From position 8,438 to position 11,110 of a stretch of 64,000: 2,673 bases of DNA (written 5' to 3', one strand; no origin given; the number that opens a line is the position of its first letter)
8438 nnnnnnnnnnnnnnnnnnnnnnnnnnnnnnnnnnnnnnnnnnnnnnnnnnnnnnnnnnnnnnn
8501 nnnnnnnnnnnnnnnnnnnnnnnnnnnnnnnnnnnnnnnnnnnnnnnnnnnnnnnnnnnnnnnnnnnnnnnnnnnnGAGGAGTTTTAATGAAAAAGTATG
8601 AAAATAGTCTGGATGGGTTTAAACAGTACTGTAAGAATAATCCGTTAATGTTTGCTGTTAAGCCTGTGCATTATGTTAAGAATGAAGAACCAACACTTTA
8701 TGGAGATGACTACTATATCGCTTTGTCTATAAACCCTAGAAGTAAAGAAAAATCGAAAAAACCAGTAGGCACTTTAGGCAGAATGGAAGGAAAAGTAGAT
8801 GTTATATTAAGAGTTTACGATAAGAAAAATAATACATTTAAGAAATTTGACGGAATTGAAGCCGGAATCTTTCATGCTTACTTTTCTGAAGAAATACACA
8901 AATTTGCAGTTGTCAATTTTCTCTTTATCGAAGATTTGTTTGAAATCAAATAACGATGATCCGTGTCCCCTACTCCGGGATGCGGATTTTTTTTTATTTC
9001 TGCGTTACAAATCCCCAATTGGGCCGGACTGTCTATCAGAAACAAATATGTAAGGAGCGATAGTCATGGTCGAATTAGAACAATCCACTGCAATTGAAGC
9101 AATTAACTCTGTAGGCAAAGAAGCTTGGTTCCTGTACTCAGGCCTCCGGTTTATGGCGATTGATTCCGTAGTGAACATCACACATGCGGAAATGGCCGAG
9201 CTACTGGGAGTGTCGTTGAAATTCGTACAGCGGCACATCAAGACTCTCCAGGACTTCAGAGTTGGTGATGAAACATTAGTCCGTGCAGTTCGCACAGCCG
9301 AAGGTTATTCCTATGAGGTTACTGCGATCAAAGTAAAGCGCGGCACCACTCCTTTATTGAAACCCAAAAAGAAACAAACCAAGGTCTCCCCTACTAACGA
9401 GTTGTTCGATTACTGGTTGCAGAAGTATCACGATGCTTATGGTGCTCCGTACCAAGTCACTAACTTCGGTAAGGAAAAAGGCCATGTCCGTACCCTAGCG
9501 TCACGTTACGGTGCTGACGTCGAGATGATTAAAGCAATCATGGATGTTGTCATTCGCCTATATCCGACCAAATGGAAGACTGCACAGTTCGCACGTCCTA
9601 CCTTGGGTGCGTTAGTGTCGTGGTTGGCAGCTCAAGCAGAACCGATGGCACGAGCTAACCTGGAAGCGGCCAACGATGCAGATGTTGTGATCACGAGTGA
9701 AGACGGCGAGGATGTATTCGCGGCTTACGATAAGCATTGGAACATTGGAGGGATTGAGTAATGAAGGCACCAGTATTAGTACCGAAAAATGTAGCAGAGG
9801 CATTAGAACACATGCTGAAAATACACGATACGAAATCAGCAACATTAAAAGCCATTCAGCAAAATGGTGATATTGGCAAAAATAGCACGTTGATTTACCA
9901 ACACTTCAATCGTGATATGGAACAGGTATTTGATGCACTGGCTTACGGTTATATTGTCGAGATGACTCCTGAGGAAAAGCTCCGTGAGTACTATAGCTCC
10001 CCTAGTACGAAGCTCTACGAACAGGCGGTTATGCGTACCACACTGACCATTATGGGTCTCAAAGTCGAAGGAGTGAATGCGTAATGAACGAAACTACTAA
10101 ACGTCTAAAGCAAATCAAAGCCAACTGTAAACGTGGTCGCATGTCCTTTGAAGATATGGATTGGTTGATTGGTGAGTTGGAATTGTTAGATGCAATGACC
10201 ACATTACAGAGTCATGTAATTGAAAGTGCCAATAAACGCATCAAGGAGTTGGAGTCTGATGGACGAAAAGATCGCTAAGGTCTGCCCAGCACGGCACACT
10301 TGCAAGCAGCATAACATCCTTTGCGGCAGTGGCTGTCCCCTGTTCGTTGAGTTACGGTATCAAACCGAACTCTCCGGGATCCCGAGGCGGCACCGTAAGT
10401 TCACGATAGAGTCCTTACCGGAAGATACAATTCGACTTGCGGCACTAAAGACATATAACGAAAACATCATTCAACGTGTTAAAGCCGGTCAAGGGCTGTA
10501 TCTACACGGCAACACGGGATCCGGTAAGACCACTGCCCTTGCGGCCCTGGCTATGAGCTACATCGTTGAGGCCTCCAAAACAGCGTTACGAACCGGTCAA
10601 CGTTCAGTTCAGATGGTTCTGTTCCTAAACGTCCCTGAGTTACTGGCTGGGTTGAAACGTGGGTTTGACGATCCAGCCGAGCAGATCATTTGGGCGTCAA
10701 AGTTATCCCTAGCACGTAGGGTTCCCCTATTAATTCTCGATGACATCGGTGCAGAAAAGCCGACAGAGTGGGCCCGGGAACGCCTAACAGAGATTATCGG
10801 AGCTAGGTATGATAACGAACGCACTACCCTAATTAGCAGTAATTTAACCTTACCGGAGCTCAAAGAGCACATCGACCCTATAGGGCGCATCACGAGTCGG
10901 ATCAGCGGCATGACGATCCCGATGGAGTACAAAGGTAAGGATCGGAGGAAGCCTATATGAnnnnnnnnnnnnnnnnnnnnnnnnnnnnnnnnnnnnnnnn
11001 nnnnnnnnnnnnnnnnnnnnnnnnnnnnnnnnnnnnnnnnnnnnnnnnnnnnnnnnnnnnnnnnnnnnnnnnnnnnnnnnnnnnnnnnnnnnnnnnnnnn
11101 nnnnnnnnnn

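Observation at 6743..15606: Plasmid-like maintenance block suggesting a phage-plasmid (episomal prophage) lifestyle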

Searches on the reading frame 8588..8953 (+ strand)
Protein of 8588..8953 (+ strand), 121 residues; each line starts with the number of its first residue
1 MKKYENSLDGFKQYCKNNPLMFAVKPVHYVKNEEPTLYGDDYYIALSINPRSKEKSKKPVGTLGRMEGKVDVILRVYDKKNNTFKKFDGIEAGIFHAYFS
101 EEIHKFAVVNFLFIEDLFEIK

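Call 4: search_protein_families(library=pfam, proteins=[window:8588-8953:+], max_evalue=0.01)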
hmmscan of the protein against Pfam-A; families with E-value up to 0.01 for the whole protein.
window:8588-8953:+ (121 aa): 0 families

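Call 14: search_protein_families(library=phrogs, proteins=[window:8588-8953:+], max_evalue=0.01)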
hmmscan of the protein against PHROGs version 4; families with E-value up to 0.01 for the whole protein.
window:8588-8953:+ (121 aa): 0 families

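Call 57: search_protein_families(library=ncbifam, proteins=[window:8588-8953:+], max_evalue=0.1)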
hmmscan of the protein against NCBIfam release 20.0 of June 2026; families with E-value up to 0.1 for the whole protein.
window:8588-8953:+ (121 aa): 0 families

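Call 83: search_protein_families(library=padloc, proteins=[window:8588-8953:+], max_evalue=0.01)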
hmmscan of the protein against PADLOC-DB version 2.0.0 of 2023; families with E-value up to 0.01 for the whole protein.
window:8588-8953:+ (121 aa): 0 families

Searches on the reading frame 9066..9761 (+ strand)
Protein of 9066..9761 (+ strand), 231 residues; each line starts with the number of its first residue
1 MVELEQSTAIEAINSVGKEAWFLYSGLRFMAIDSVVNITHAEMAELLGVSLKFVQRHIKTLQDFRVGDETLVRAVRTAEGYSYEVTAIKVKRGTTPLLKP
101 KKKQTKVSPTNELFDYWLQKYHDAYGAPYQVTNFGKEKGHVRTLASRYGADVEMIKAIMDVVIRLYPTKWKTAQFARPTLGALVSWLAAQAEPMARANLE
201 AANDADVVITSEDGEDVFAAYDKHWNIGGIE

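Call 4: search_protein_families(library=pfam, proteins=[window:9066-9761:+], max_evalue=0.01)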
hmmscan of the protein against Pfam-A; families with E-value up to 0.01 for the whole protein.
window:9066-9761:+ (231 aa): 2 families
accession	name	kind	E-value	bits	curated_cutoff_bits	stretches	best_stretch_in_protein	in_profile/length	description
PF08279.18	HTH_11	-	0.0011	19.2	25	1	37-64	15-42/55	HTH domain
PF13545.12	HTH_Crp_2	-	0.0043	17.4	27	1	35-63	19-48/70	Crp-like helix-turn-helix domain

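Call 14: search_protein_families(library=phrogs, proteins=[window:9066-9761:+], max_evalue=0.01)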
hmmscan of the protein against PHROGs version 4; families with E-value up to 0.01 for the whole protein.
window:9066-9761:+ (231 aa): 0 families

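Call 57: search_protein_families(library=ncbifam, proteins=[window:9066-9761:+], max_evalue=0.1)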
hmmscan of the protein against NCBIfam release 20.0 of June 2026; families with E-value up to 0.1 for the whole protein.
window:9066-9761:+ (231 aa): 2 families
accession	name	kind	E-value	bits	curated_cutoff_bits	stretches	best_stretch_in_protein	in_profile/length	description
TIGR01764.1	excise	domain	0.019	15.3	28.8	1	38-59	2-23/49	excisionase family DNA-binding protein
NF040705.1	sigma_mbnA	exception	0.029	14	350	1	30-66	119-156/272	methanobactin precursor domain-containing sigma factor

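Call 84: search_protein_families(library=pfam, proteins=[window:9066-9761:+], max_evalue=1)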
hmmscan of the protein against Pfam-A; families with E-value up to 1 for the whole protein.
window:9066-9761:+ (231 aa): 8 families
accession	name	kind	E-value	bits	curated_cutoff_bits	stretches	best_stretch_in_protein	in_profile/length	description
PF08279.18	HTH_11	-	0.0011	19.2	25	1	37-64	15-42/55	HTH domain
PF13545.12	HTH_Crp_2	-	0.0043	17.4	27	1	35-63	19-48/70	Crp-like helix-turn-helix domain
PF18131.8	KN17_SH3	-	0.011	16.2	27.9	1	134-156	23-45/53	KN17 SH3-like domain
PF12728.13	HTH_17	-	0.012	16.3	27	1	39-59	3-23/51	Helix-turn-helix domain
PF13412.12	HTH_24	-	0.066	13.2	21.9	1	38-63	18-43/48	Winged helix-turn-helix DNA-binding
PF13730.12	HTH_36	-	0.11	12.8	25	1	43-63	31-51/55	Helix-turn-helix domain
PF13551.12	HTH_29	-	0.12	12.9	28.1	1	39-60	14-35/64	Winged helix-turn helix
PF08281.18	Sigma70_r4_2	-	0.12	12.4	25.7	1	39-58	28-47/54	Sigma-70, region 4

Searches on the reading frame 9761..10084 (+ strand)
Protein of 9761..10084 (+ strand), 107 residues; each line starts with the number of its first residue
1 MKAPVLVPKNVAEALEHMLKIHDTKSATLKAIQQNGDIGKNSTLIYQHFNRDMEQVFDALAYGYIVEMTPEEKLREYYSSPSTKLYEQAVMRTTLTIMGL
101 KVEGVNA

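Call 14: search_protein_families(library=phrogs, proteins=[window:9761-10084:+], max_evalue=0.01)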
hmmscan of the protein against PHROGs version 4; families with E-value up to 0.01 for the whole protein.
window:9761-10084:+ (107 aa): 1 family
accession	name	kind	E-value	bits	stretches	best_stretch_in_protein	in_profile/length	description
phrog_15527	-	unknown function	7.4e-15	56.3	1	3-107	6-121/125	-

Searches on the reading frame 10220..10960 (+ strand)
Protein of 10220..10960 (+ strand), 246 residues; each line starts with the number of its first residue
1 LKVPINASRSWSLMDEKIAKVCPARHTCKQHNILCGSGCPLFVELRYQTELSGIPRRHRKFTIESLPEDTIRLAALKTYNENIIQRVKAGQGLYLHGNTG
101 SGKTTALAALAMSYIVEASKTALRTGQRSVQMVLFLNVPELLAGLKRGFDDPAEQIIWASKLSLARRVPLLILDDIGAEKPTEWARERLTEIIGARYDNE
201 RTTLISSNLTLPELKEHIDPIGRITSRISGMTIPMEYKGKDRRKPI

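Call 4: search_protein_families(library=pfam, proteins=[window:10220-10960:+], max_evalue=0.01)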
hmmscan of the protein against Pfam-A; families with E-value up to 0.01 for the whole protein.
window:10220-10960:+ (246 aa): 8 families
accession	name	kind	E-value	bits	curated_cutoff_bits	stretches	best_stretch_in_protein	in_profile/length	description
PF01695.23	IstB_IS21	-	3.2e-07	30.5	24.1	1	87-216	89-201/238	IstB-like ATP binding protein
PF13191.12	AAA_16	-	0.00031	21.7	32.6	1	82-114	14-48/167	AAA ATPase domain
PF25199.1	nSTAND_NTPase5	-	0.00051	20.3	34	1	69-123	18-75/145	Novel STAND NTPase 5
PF03969.22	AFG1_ATPase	-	0.0021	17.5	27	0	86-109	57-80/361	AFG1-like ATPase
PF00005.33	ABC_tran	-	0.0022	19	25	1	86-118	7-39/137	ABC transporter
PF02367.23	TsaE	-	0.0048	17.3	26.6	1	75-116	6-47/128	Threonylcarbamoyl adenosine biosynthesis protein TsaE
PF13401.12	AAA_22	-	0.0052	17.5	27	1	92-124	7-33/130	AAA domain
PF00270.35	DEAD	-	0.0063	16.7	26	0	81-125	5-41/167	DEAD/DEAH box helicase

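Call 57: search_protein_families(library=ncbifam, proteins=[window:10220-10960:+], max_evalue=0.1)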
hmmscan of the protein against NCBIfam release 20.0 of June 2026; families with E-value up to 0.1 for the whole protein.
window:10220-10960:+ (246 aa): 35 families (the best 25 are shown)
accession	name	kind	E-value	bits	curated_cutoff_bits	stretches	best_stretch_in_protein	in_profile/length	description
NF005992.0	PRK08116.1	subfamily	4.1e-30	104.8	189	1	68-244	92-253/269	hypothetical protein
NF006505.0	PRK08939.1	equivalog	7.6e-23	81.2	228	1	51-243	114-304/306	primosomal protein DnaI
NF005304.0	PRK06835.1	equivalog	1.6e-16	60.3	215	1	87-243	180-320/330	ATP-binding protein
NF005378.0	PRK06921.1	subfamily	2.3e-10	40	207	1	92-231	119-243/266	hypothetical protein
NF038214.1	IS21_help_AAA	equivalog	6.8e-10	39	200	1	87-216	87-199/232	IS21-like element helper ATPase IstB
NF040713.1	ZapE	equivalog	2.1e-06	27.3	140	1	82-114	43-76/344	cell division protein ZapE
TIGR03499.1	FlhF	equivalog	1.9e-05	24.8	174.15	1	85-121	193-231/286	flagellar biosynthesis GTPase FlhF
TIGR02324.1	CP_lyasePhnL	equivalog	2e-05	24.2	256.3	1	81-133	25-77/224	phosphonate C-P lyase system protein PhnL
NF001154.0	PRK00149.3-3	equivalog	4.9e-05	22.5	410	1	59-236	119-282/462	chromosomal replication initiator protein DnaA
NF009043.0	PRK12377.1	subfamily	0.00049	19.8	389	1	52-218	62-214/248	ATP-binding protein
TIGR00362.1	DnaA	equivalog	0.00094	18.4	343.9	0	166-238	199-269/437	chromosomal replication initiator protein DnaA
TIGR03420.1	DnaA_homol_Hda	equivalog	0.0015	18.1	194.8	1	82-122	32-70/226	DnaA regulatory inactivator Hda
TIGR01420.1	pilT_fam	subfamily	0.0021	17.4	319.1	1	65-116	97-147/343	PilT/PilU family type 4a pilus ATPase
TIGR02524.1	dot_icm_DotB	equivalog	0.0041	16.4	463.3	1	60-120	104-163/358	Dot/Icm type IV secretion system ATPase DotB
TIGR03819.1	heli_sec_ATPase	hypoth_equivalog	0.0064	15.7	373.15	1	56-111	147-199/340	TadA family conjugal transfer-associated ATPase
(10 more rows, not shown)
